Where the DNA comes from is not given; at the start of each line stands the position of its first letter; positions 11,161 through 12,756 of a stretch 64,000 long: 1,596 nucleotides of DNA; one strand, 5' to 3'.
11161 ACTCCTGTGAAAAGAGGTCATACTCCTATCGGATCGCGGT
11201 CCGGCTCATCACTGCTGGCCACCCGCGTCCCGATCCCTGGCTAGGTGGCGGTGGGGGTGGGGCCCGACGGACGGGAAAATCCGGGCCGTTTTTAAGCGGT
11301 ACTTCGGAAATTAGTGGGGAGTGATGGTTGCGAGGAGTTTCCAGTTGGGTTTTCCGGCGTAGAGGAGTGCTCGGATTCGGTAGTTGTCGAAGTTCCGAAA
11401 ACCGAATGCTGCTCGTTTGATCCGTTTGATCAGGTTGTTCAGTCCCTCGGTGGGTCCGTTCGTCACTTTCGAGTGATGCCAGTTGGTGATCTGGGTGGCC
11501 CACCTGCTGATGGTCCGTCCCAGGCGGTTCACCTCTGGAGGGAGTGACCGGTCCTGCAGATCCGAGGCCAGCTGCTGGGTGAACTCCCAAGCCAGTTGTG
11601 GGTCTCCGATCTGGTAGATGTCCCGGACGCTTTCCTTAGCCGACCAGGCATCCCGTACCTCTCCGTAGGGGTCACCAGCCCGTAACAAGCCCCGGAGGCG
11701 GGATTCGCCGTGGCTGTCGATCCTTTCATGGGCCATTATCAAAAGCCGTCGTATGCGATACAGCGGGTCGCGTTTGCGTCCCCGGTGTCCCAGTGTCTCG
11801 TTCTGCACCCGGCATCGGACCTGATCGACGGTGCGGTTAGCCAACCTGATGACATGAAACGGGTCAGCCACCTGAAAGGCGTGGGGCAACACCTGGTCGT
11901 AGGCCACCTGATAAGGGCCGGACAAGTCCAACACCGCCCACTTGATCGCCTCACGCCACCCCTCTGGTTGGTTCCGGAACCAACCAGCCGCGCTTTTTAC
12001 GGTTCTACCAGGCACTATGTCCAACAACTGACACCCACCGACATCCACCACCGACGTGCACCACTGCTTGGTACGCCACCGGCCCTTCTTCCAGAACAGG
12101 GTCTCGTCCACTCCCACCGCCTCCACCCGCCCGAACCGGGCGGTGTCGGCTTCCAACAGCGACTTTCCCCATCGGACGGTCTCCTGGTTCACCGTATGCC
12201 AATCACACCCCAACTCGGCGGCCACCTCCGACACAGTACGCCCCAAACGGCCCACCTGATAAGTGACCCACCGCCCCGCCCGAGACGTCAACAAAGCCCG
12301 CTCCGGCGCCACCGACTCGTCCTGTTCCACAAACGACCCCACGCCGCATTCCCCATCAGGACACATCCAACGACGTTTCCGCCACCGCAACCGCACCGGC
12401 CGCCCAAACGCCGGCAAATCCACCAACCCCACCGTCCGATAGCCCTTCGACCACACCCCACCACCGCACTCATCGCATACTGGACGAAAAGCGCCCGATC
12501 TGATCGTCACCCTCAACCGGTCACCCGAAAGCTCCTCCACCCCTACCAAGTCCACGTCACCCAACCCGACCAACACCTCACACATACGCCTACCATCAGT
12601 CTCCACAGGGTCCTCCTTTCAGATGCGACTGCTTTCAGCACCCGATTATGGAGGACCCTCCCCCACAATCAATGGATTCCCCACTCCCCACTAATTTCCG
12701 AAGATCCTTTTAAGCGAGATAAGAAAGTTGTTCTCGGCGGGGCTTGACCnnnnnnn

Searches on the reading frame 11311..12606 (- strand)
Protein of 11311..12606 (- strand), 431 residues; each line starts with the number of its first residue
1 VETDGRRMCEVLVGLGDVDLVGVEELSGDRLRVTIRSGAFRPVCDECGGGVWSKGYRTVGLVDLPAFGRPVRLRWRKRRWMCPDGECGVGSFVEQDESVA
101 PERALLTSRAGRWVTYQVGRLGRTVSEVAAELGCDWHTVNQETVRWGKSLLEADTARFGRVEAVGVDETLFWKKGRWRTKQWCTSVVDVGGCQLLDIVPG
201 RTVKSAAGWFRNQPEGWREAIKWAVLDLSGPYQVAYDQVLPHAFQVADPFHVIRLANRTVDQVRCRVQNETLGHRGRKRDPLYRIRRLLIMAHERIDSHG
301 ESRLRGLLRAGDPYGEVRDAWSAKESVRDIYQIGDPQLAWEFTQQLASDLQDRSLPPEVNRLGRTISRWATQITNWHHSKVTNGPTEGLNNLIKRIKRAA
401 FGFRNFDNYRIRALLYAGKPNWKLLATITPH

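Call 85: search_protein_families(library=pfam, proteins=[window:11311-12606:-], max_evalue=0.001)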
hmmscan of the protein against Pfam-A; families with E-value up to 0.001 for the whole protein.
window:11311-12606:- (431 aa): 3 families
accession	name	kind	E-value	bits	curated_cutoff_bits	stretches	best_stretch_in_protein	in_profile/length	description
PF01610.23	DDE_Tnp_ISL3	-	2.3e-57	195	23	1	164-412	1-239/240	Transposase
PF14690.11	Zn_ribbon_ISL3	-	9.4e-07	29.6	25.5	1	42-84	3-46/47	zinc-finger of transposase IS204/IS1001/IS1096/IS1165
PF13542.12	HTH_Tnp_ISL3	-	0.00017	21.4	27.4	1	100-140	6-44/51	Helix-turn-helix domain of transposase family ISL3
